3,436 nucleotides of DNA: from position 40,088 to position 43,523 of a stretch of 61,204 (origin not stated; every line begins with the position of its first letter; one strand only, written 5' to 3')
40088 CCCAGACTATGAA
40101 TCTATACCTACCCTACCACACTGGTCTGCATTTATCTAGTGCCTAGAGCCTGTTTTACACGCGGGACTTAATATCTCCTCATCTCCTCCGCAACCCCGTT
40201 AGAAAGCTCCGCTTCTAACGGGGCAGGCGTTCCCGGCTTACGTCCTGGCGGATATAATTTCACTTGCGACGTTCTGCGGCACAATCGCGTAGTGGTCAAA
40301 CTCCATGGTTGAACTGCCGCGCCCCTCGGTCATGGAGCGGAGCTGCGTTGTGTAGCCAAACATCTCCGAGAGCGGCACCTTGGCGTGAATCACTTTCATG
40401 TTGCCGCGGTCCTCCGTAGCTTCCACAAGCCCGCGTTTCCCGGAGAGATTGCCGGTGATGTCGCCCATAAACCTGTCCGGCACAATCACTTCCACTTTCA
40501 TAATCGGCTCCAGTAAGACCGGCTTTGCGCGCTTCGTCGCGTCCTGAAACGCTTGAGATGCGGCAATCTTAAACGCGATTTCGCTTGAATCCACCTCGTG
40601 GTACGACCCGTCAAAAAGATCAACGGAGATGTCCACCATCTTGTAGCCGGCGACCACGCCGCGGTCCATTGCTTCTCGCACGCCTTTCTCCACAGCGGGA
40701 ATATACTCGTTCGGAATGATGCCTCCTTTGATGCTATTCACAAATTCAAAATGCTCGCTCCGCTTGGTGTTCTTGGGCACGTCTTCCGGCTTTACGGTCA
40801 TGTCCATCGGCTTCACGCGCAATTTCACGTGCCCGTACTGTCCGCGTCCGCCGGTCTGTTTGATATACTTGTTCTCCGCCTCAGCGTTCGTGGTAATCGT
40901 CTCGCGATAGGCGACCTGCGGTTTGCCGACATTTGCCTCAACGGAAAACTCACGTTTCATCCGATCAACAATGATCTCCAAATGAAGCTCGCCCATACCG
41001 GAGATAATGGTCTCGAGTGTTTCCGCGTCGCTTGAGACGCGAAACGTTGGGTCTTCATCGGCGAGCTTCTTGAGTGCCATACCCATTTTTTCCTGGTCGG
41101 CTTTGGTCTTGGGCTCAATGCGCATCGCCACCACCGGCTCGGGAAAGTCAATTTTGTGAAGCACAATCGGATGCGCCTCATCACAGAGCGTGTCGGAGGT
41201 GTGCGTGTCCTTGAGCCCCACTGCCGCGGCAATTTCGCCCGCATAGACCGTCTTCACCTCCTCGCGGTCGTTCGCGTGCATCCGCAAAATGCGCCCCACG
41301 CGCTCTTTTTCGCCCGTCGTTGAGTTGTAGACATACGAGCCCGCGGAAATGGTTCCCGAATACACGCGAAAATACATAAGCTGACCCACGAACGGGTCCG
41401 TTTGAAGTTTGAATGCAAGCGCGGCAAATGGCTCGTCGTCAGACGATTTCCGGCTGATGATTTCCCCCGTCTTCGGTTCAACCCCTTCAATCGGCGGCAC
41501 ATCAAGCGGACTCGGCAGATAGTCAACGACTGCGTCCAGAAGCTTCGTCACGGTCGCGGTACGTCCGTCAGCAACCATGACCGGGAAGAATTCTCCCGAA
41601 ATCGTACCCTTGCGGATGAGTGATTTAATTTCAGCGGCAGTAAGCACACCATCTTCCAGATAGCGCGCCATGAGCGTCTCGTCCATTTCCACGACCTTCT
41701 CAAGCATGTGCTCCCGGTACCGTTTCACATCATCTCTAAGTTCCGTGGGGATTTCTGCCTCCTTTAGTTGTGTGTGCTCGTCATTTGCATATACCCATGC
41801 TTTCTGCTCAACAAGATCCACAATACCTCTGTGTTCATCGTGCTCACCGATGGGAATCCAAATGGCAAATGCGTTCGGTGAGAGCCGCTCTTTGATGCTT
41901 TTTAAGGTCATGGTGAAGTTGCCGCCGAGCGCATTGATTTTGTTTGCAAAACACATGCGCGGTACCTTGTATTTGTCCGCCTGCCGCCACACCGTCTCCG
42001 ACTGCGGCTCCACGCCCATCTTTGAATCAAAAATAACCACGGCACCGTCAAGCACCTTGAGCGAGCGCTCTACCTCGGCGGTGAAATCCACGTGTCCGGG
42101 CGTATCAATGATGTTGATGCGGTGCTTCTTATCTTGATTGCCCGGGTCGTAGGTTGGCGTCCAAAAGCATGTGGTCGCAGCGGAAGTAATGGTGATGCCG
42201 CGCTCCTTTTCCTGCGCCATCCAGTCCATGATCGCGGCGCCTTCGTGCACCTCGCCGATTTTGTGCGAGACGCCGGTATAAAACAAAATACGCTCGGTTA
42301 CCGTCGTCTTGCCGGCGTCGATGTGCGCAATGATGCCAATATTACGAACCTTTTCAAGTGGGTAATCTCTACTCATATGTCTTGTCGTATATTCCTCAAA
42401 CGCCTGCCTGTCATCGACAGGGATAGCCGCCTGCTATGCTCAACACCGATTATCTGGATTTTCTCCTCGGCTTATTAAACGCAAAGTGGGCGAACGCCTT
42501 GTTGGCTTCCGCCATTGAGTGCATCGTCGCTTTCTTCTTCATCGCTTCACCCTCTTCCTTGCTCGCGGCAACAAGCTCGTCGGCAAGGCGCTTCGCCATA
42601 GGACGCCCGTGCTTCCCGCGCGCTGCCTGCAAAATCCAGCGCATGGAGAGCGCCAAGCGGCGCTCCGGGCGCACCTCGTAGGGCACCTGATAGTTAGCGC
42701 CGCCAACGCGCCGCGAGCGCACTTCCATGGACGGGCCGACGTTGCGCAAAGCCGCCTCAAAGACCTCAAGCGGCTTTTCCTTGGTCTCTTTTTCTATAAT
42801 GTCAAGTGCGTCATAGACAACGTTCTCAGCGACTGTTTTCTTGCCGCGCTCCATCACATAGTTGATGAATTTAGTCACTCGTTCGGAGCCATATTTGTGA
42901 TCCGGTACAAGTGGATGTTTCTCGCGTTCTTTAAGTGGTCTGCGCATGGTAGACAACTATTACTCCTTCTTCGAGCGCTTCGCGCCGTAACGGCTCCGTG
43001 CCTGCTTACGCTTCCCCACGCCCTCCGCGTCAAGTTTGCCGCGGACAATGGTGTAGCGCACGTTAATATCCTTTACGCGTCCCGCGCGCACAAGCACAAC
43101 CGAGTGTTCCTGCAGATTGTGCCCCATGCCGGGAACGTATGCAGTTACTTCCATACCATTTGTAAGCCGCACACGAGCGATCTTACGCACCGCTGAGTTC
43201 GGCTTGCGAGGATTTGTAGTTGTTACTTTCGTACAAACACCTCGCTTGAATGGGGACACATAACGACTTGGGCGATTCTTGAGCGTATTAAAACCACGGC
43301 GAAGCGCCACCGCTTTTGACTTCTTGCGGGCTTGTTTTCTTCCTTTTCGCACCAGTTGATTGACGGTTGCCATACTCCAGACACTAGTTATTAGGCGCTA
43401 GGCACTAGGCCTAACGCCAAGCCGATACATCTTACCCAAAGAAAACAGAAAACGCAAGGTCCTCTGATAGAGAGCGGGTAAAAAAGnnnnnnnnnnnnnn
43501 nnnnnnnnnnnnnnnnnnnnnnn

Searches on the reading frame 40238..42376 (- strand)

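Call 7: search_protein_families(library=pfam, proteins=[window:40238-42376:-])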
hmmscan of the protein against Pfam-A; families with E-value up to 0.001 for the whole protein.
window:40238-42376:- (712 aa): 7 families
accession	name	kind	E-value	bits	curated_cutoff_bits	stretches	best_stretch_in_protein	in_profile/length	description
PF00009.33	GTP_EFTU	-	3.7e-55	186.9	26.5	1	9-289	2-188/188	Elongation factor Tu GTP binding domain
PF03764.24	EFG_IV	-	1.7e-42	144.4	24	1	486-618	1-121/121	Elongation factor G, domain IV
PF14492.12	EFG_III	-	9.3e-33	112.6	27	1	411-485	1-75/75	Elongation Factor G, domain III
PF00679.30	EFG_C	-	3.2e-30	104.5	27.9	1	620-706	1-88/89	Elongation factor G C-terminus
PF03144.31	GTP_EFTU_D2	-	2.8e-18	66.6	30.3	1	331-398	1-73/73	Elongation factor Tu domain 2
PF22042.2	EF-G_D2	-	2e-16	60.3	27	1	316-399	1-83/84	Elongation factor G domain 2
PF16658.11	RF3_C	-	5e-07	30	40.1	1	417-502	12-97/132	Class II release factor RF3, C-terminal domain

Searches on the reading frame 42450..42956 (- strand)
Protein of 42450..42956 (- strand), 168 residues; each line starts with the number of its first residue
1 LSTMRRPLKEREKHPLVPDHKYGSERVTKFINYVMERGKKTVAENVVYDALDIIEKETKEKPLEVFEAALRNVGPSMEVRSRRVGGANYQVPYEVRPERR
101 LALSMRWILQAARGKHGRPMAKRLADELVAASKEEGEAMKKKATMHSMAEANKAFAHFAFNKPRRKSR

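Call 8: search_protein_families(library=pfam, proteins=[window:42450-42956:-])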
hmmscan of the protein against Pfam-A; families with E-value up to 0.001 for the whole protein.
window:42450-42956:- (168 aa): 1 family
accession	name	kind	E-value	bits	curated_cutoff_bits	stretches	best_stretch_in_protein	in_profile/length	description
PF00177.27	Ribosomal_S7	-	2.8e-59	199.4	24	1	10-153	5-148/148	Ribosomal protein S7p/S5e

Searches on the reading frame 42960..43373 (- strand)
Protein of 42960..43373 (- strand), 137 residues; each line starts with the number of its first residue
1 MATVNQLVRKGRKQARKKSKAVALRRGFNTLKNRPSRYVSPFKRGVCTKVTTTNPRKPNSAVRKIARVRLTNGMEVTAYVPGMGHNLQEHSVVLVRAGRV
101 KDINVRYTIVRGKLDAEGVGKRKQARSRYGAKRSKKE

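Call 7: search_protein_families(library=pfam, proteins=[window:42960-43373:-])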
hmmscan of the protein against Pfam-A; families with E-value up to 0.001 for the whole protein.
window:42960-43373:- (137 aa): 1 family
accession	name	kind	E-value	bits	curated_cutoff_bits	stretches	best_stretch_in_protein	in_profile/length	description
PF00164.32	Ribosom_S12_S23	-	1e-29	102.9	22.3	1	39-135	10-109/110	Ribosomal protein S12/S23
